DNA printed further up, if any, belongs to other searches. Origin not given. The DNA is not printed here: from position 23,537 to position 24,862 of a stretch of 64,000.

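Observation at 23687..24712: Stand-alone 341-aa PIN-domain protein with a novel C-terminal half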

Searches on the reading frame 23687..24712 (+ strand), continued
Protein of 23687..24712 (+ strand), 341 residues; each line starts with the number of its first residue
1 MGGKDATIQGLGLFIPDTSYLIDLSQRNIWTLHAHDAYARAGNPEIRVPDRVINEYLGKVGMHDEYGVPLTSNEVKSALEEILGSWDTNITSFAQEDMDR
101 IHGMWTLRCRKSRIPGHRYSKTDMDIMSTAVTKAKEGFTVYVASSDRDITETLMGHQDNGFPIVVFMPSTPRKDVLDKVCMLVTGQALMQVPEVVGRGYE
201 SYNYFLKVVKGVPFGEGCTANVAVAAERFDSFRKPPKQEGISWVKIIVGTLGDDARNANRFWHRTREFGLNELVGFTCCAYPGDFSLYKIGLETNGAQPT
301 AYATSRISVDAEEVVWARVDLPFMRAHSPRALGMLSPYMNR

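Call 65: list_cluster_members(proteins=[P0002, P0003, P0004, P0005, P0007, P0008, P0009, P0010, P0011])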
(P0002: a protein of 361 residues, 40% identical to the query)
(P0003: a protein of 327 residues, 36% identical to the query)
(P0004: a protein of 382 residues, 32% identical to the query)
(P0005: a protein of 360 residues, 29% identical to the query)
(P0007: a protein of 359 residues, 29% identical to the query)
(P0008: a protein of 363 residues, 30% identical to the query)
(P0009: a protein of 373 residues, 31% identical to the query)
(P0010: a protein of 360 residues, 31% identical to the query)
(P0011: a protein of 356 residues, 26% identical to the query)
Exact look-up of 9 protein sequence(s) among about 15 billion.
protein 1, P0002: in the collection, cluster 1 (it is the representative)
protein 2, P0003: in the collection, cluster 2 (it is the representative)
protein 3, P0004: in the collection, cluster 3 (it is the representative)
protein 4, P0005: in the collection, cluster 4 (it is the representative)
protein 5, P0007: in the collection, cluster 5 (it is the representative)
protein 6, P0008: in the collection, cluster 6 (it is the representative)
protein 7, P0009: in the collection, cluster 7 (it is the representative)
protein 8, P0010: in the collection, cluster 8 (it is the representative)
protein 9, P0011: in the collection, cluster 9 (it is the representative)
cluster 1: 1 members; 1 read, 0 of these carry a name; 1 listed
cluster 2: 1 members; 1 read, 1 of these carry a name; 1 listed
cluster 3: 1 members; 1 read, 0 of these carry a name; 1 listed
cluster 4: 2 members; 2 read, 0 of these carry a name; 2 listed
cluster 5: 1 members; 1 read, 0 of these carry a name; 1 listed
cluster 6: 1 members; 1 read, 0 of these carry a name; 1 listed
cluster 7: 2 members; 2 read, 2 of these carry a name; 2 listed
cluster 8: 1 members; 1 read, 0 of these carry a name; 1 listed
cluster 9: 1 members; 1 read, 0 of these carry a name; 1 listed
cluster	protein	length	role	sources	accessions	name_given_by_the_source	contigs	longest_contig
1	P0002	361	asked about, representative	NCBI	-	-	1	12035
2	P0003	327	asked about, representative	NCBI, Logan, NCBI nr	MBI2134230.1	hypothetical protein HYU11_06155 [Candidatus Woesearchaeota archaeon] | hypothetical protein [Candidatus Woesearchaeota archaeon]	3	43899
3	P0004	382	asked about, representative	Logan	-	-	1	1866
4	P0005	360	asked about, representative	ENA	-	-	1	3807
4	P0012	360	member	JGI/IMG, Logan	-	-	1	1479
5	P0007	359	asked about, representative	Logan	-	-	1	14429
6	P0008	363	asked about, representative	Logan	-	-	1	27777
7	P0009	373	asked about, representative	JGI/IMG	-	hypothetical protein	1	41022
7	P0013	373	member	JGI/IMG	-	hypothetical protein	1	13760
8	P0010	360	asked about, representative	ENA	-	-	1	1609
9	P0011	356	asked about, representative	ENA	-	-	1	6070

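Call 72: search_dna_similar(query=P0003, collection=plasmids, mode=protein, max_evalue=10, max_rows=25)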
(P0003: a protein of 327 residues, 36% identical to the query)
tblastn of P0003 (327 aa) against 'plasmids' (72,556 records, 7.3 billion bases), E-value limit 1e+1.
Records with a match: 1; places in all: 1; records where one place covers at least 80% of the query: 0.
Best place of each record, by identity: <60% 1.
By first word of the organism name: Parabacteroides 1.
By predicted mobility (MOB-suite, as given by PLSDB): non-mobilizable 1.
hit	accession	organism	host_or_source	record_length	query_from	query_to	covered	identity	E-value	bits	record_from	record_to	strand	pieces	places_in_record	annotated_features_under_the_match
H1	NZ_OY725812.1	Parabacteroides distasonis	-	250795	2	81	24%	32.5%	6e-1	40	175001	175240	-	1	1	bifunctional ADP-dependent NAD(P)H-hydrate ...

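Call 73: search_dna_similar(query=window:23687-24712:+, collection=phages, mode=protein, max_evalue=10, max_rows=15)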
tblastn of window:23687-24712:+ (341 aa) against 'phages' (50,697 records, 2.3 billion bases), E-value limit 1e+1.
Records with a match: 5; places in all: 5; records where one place covers at least 80% of the query: 0.
Best place of each record, by identity: <60% 5.
By first word of the organism name: Bacillus 5.
By host as written in the record: Bacillus thuringiensis subsp. kurstaki 2; Bacillus thuringiensis subsp. kurstaki ATCC 33679 1; Bacillus thuringiensis DSM 350 1; Bacillus thuringiensis serovar kurstaki 1.
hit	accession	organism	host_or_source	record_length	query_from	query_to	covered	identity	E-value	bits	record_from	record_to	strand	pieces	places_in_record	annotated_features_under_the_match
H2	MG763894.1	Bacillus phage HonestAbe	Bacillus thuringiensis subsp. kurstaki ...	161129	50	193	42%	25.0%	7e+0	35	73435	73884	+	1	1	tail protein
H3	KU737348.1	Bacillus phage Zuko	Bacillus thuringiensis subsp. kurstaki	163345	50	193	42%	25.0%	7e+0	35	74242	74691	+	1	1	tail protein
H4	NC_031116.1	Bacillus phage Zuko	Bacillus thuringiensis subsp. kurstaki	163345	50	193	42%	25.0%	7e+0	35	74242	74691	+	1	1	DUF4815 domain-containing protein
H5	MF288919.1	Bacillus phage AaronPhadgers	Bacillus thuringiensis DSM 350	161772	50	193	42%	25.0%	7e+0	35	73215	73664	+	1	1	hypothetical protein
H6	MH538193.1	Bacillus phage Saddex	Bacillus thuringiensis serovar kurstaki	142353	50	193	42%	25.0%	8e+0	35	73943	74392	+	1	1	tail protein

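Call 76: list_cluster_members(proteins=[L001:7514-8482:+, L001:7103-7447:+, L007:554-1954:+, L008:5341-7017:+, L009:4687-5835:-, L007:11741-13279:+])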
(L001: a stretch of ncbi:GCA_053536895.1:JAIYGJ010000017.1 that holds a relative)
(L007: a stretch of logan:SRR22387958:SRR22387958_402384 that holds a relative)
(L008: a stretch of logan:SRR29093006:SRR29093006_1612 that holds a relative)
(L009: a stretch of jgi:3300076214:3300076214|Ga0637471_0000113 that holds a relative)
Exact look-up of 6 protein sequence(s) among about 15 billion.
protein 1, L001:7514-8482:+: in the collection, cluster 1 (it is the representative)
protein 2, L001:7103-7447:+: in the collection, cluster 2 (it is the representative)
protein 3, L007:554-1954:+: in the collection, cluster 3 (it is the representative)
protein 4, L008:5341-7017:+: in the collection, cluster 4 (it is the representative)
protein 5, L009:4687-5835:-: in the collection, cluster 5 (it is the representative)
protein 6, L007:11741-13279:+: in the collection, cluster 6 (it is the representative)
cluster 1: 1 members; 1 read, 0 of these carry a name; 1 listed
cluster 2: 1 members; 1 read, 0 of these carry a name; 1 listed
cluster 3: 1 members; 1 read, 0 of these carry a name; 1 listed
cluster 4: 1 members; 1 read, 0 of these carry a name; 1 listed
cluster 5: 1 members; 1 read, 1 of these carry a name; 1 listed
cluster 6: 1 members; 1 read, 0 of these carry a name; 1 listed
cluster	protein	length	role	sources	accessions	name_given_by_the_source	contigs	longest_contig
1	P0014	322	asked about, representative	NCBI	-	-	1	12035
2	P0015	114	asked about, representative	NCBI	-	-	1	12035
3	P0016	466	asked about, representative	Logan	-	-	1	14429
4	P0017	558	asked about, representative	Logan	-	-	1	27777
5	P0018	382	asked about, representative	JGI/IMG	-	tyrosine-specific transport protein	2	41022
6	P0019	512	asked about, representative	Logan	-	-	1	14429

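Call 83: search_protein_families(library=pfam, proteins=[P0006], max_evalue=0.01)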
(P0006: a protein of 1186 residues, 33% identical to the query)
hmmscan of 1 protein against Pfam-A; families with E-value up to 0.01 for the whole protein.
P0006 (1186 aa): 1 family
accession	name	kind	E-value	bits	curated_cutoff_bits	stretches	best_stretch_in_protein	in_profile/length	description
PF24652.2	CEP76_C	-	5.1e-16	59.2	22.5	0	34-76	78-120/140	Centrosomal protein of 76 kDa C-terminal domain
